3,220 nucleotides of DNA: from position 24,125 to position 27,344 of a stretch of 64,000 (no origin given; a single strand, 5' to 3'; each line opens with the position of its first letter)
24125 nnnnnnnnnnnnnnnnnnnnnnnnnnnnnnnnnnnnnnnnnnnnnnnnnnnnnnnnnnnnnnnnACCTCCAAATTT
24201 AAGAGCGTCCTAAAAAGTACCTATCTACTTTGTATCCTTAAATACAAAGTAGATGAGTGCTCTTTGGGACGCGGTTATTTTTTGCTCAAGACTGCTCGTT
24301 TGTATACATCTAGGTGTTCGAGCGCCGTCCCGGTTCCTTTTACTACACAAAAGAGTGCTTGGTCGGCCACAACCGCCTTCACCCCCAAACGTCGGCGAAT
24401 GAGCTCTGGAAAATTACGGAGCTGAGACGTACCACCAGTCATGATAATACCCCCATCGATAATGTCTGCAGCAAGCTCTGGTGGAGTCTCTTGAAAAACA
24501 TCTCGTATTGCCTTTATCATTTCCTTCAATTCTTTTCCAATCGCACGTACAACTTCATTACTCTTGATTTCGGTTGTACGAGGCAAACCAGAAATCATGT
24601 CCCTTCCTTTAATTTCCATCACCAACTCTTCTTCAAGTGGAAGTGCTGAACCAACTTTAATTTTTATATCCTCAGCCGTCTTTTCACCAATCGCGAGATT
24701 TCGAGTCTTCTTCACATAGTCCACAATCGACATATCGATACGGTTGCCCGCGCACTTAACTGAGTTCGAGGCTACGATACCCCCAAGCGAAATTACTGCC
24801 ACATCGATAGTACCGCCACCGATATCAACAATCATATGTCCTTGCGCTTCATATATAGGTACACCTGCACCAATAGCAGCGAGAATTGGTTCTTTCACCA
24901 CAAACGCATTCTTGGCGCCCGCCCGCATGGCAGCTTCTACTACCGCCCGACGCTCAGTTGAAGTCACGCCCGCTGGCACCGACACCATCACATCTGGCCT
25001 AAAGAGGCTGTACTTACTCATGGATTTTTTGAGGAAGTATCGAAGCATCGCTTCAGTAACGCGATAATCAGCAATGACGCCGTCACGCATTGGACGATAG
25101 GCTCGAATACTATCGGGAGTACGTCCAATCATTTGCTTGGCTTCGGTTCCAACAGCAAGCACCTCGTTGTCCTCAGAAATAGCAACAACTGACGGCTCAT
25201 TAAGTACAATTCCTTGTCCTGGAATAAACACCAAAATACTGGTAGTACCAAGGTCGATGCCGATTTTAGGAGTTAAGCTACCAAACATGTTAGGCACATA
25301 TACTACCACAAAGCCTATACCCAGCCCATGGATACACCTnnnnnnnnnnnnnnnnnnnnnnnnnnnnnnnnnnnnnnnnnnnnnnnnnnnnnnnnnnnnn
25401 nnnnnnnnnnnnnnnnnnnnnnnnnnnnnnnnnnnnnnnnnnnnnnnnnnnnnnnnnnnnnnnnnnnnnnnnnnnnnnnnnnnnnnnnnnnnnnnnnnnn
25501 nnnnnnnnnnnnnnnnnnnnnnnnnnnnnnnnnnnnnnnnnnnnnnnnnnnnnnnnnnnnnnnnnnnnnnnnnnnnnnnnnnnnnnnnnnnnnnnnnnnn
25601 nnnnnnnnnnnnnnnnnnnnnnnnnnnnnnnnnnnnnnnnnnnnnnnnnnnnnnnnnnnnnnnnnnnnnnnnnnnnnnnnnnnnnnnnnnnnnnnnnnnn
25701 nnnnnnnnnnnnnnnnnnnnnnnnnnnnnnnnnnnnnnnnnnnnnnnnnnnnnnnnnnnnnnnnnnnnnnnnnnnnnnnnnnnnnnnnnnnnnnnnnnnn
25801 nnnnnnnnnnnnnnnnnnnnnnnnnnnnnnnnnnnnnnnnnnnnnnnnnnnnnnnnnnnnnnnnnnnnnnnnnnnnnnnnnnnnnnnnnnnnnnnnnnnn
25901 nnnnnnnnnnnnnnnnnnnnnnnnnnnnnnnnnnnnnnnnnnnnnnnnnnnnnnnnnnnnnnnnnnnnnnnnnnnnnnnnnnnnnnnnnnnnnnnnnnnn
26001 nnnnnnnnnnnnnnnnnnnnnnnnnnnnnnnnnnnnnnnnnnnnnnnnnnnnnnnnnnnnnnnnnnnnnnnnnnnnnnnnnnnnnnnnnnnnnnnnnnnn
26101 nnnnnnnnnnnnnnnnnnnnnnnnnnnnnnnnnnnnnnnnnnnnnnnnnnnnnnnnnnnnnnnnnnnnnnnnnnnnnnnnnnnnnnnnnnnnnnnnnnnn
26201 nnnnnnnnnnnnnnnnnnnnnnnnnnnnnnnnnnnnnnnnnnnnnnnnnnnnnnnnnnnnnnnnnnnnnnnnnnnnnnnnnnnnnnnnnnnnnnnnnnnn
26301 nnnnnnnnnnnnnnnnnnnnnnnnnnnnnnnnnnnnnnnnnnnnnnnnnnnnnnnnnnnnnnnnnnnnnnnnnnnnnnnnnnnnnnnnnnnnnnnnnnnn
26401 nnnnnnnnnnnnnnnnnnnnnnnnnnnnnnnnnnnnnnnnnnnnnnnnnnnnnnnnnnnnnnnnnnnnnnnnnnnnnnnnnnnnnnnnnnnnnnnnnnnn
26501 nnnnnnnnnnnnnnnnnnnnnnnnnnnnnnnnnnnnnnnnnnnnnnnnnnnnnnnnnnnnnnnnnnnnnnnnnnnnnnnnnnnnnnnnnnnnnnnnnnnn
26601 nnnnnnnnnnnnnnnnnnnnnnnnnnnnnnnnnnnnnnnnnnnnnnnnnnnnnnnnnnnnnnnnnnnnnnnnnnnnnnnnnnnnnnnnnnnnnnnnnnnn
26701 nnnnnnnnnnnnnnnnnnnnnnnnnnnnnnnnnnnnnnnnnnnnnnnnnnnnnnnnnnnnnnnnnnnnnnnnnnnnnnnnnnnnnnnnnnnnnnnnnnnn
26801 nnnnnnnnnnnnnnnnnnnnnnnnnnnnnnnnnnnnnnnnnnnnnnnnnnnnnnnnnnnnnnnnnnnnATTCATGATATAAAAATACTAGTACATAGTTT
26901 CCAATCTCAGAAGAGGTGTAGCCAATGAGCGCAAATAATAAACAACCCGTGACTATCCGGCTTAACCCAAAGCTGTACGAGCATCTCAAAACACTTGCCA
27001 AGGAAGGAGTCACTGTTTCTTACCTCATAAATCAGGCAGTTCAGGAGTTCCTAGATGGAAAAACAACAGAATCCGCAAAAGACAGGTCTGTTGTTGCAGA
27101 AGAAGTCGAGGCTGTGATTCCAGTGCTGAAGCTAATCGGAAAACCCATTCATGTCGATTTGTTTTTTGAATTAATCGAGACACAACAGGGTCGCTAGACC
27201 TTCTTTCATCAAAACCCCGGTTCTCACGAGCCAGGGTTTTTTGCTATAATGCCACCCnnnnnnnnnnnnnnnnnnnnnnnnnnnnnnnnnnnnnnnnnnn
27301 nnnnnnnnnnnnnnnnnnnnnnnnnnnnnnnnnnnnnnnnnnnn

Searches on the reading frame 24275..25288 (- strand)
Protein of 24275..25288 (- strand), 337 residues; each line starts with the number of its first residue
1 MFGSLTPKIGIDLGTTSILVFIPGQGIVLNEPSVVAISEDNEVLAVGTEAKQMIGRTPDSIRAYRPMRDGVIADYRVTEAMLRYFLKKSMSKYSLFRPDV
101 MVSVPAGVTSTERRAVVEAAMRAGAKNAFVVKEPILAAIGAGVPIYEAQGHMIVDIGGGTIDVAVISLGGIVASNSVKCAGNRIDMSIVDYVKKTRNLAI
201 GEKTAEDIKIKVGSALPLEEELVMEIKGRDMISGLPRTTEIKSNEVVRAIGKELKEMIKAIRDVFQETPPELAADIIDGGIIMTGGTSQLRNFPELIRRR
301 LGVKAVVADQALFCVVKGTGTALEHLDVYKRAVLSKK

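Call 38: search_protein_families(library=pfam, proteins=[window:24275-25288:-])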
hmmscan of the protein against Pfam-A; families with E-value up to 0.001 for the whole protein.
window:24275-25288:- (337 aa): 4 families
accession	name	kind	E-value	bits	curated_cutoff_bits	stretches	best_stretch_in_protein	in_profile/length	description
PF06723.19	MreB_Mbl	-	3e-129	431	27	1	8-329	3-325/327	MreB/Mbl protein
PF14450.12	FtsA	-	2.5e-12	47.7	31.8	1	153-308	2-110/127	Cell division protein FtsA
PF00022.25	Actin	-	5.9e-10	38.7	27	1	32-197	31-191/410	Actin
PF00012.26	HSP70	-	1.1e-09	37.6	20.6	1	99-195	135-237/599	Hsp70 protein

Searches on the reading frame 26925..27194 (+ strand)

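Call 48: search_protein_families(library=pfam, proteins=[window:26925-27194:+])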
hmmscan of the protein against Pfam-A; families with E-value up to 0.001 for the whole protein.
window:26925-27194:+ (90 aa): 1 family
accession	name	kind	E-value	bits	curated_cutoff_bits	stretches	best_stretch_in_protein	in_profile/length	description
PF12651.13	RHH_3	-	7.1e-07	29.5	21.6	1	5-43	1-40/44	Ribbon-helix-helix domain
